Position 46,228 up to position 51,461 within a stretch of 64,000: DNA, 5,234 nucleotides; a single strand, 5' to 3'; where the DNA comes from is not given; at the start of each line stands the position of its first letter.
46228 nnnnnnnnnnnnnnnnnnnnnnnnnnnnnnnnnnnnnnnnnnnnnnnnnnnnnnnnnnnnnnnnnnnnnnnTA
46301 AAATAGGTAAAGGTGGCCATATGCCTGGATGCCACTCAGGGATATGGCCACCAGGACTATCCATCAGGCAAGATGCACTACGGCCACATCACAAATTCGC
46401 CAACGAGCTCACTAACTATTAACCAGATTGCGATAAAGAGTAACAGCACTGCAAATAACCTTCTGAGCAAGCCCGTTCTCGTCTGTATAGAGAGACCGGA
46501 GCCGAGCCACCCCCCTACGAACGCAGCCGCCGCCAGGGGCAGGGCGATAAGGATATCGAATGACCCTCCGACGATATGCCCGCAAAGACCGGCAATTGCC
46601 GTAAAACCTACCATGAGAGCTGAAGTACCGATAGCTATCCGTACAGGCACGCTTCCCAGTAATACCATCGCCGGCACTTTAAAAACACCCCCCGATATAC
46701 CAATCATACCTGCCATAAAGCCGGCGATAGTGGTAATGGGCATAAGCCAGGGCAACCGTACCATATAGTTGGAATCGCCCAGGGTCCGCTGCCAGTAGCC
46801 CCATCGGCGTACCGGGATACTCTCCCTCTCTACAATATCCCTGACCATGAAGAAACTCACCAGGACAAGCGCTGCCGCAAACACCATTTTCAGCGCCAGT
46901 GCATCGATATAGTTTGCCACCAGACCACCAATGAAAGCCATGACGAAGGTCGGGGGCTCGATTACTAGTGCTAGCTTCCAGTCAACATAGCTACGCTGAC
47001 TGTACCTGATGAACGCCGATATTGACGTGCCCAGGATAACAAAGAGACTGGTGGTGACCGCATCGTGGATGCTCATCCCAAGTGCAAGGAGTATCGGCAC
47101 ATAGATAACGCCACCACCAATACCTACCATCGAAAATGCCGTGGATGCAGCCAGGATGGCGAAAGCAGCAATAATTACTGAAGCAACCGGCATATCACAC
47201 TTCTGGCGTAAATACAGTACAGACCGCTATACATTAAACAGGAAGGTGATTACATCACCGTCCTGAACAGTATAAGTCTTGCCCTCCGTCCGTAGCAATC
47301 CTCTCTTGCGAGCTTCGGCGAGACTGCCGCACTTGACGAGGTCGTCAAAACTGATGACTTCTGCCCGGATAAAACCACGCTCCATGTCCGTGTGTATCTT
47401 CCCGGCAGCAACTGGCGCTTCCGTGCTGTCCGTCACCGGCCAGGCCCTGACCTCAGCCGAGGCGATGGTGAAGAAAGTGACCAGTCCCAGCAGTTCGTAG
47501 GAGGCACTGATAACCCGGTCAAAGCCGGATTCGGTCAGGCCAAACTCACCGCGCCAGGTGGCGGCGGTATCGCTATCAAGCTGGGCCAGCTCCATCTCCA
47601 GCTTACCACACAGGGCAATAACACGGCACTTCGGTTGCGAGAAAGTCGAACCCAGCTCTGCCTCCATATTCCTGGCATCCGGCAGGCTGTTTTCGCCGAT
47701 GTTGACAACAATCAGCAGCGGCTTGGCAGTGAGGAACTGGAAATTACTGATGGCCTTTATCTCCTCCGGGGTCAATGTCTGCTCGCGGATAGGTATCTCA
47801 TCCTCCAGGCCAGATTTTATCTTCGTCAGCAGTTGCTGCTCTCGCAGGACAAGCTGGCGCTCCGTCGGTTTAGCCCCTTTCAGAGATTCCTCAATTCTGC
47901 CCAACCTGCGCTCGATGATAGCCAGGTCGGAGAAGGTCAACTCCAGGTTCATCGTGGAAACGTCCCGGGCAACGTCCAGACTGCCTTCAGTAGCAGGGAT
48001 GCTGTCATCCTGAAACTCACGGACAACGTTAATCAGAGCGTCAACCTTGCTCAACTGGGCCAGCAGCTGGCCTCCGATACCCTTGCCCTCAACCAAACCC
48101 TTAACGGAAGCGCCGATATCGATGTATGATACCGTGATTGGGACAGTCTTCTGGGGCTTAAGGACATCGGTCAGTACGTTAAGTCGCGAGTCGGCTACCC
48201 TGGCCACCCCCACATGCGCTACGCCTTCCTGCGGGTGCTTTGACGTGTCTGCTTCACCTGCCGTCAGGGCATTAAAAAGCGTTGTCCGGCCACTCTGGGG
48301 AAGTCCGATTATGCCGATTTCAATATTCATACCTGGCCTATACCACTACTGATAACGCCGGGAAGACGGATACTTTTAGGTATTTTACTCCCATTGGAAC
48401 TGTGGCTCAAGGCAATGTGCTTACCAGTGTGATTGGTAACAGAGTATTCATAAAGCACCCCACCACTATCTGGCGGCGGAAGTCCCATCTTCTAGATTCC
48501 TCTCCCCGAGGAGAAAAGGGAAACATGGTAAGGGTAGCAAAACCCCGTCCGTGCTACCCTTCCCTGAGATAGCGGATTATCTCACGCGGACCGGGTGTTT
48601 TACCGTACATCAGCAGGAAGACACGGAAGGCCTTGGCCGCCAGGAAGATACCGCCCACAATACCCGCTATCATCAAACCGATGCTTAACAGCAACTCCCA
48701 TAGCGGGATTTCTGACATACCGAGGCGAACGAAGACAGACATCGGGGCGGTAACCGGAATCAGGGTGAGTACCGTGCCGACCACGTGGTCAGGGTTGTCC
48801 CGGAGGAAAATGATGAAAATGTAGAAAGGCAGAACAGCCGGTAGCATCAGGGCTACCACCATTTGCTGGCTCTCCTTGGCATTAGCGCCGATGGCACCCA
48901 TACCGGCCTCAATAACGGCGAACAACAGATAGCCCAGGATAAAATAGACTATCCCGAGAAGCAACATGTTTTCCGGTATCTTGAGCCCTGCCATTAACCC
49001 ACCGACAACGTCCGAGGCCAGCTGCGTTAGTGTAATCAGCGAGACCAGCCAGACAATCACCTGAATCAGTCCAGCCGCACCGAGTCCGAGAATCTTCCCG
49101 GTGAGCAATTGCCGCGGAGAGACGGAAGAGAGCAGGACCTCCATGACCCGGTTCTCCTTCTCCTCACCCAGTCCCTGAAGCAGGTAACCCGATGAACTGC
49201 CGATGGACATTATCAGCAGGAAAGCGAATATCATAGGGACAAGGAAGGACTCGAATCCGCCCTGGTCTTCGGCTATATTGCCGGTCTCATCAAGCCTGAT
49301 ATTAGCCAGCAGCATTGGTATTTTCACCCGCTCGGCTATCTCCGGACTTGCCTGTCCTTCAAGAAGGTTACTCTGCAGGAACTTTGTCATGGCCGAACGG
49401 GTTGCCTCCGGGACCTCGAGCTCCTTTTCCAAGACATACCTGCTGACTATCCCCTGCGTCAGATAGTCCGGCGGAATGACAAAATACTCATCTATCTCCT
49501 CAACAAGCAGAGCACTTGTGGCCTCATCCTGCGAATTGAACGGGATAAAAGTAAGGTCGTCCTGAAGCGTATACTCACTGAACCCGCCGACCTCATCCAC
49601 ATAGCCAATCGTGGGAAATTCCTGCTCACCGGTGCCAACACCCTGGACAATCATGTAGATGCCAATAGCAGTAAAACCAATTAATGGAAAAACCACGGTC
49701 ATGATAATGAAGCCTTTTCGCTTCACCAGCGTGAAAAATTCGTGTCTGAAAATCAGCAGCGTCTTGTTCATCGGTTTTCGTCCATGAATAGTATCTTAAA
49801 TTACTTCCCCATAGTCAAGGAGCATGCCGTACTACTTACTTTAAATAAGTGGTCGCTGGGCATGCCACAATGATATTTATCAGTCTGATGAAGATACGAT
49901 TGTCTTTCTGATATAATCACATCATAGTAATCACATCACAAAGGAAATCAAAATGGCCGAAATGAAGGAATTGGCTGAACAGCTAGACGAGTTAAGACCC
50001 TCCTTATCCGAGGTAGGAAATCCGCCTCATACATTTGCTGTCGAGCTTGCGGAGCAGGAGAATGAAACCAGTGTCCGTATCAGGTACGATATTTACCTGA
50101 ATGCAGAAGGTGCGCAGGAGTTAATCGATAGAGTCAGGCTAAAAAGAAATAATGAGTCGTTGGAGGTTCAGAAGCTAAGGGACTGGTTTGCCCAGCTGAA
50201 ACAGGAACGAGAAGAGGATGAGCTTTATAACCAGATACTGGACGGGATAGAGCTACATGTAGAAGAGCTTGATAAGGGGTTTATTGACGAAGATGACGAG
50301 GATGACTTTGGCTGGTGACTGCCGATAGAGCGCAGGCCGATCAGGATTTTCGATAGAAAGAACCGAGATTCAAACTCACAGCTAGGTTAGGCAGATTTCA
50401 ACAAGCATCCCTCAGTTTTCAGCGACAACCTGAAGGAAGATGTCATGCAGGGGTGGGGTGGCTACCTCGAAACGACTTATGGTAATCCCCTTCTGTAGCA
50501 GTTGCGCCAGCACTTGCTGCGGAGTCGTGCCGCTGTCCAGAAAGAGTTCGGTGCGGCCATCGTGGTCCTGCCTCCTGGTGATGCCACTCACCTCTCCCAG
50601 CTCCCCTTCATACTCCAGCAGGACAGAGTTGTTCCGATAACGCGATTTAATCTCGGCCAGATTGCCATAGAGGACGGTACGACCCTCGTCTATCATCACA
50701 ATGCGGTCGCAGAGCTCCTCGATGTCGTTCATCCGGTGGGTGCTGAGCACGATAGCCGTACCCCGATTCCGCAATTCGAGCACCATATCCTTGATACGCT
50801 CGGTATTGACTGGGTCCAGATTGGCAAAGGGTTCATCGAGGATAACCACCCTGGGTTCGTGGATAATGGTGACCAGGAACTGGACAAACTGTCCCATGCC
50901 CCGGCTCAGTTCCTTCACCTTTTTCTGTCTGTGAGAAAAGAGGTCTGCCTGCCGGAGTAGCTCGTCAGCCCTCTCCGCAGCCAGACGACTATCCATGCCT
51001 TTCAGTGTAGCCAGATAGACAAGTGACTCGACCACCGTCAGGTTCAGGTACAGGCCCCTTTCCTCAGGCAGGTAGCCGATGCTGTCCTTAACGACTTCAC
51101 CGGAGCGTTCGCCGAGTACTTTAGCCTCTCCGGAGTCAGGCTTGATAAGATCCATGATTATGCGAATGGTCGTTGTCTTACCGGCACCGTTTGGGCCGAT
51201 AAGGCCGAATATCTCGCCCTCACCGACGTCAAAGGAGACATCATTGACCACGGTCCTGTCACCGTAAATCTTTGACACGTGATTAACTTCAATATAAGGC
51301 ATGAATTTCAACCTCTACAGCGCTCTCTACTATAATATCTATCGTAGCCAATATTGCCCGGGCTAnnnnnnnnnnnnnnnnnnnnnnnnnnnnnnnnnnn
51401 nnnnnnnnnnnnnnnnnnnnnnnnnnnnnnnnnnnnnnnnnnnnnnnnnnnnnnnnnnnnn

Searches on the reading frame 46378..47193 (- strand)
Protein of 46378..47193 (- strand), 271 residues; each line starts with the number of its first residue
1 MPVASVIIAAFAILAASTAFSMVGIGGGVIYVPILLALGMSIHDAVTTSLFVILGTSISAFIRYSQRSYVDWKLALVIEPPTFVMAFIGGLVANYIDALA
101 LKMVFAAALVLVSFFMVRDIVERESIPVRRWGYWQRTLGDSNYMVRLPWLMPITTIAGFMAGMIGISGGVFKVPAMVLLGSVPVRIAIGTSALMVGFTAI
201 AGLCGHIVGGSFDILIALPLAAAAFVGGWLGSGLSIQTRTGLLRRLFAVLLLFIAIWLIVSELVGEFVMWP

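Call 53: search_protein_families(library=pfam, proteins=[window:46378-47193:-], max_evalue=0.00001)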
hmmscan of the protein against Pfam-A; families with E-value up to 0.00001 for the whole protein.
window:46378-47193:- (271 aa): 1 family
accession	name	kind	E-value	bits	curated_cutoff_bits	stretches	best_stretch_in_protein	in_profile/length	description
PF01925.25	TauE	-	3.2e-50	171.5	32.6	1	10-257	2-236/237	Sulfite exporter TauE/SafE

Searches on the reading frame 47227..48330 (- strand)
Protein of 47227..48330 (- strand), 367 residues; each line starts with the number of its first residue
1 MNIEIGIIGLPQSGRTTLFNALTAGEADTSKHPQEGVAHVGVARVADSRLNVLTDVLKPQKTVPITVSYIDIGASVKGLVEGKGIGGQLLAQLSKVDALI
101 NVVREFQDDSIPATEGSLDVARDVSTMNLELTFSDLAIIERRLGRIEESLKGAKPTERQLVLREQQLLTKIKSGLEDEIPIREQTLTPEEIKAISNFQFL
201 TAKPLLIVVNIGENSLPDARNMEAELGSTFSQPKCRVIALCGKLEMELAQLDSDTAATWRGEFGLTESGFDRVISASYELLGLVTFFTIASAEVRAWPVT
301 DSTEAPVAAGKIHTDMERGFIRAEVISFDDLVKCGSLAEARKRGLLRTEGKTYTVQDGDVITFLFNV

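Call 53: search_protein_families(library=pfam, proteins=[window:47227-48330:-], max_evalue=0.00001)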
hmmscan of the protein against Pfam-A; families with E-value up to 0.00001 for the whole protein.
window:47227-48330:- (367 aa): 2 families
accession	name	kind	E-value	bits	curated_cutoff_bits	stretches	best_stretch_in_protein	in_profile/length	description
PF06071.19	YchF-GTPase_C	-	4.1e-34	117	27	1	283-366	1-84/84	Protein of unknown function (DUF933)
PF01926.29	MMR_HSR1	-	8.5e-06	26.3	21.9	0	4-107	1-86/113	50S ribosome-binding GTPase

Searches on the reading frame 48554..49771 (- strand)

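Call 53: search_protein_families(library=pfam, proteins=[window:48554-49771:-], max_evalue=0.00001)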
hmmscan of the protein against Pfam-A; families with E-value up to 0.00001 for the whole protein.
window:48554-49771:- (405 aa): 2 families
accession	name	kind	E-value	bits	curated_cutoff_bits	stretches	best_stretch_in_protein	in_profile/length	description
PF12698.13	ABC2_membrane_3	-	9.4e-48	163.5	31.6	1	19-379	1-346/347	ABC-2 family transporter protein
PF12679.13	ABC2_membrane_2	-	1.1e-11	45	27.2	1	6-317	2-198/283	ABC-2 family transporter protein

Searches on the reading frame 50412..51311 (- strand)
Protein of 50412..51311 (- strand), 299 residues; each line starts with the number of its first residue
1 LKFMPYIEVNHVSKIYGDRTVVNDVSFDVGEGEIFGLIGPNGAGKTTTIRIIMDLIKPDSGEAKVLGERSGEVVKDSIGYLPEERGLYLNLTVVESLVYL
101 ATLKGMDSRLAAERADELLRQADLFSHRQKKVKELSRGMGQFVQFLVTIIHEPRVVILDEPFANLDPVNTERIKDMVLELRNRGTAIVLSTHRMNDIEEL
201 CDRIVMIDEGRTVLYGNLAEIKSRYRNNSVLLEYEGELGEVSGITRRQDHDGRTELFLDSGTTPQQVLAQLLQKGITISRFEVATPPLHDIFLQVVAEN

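Call 53: search_protein_families(library=pfam, proteins=[window:50412-51311:-], max_evalue=0.00001)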
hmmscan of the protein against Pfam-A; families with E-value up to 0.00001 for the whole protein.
window:50412-51311:- (299 aa): 3 families
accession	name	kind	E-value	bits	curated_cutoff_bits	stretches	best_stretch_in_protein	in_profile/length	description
PF00005.33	ABC_tran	-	3.6e-26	92.8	25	1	22-163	1-137/137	ABC transporter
PF13732.12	DrrA1-3_C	-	2.2e-15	57.5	27.4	1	216-296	1-81/81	ATP-binding protein DrrA1-3-like, C-terminal domain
PF13304.12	AAA_21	-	6.1e-14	53.2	27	1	133-192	236-298/304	AAA domain, putative AbiEii toxin, Type IV TA system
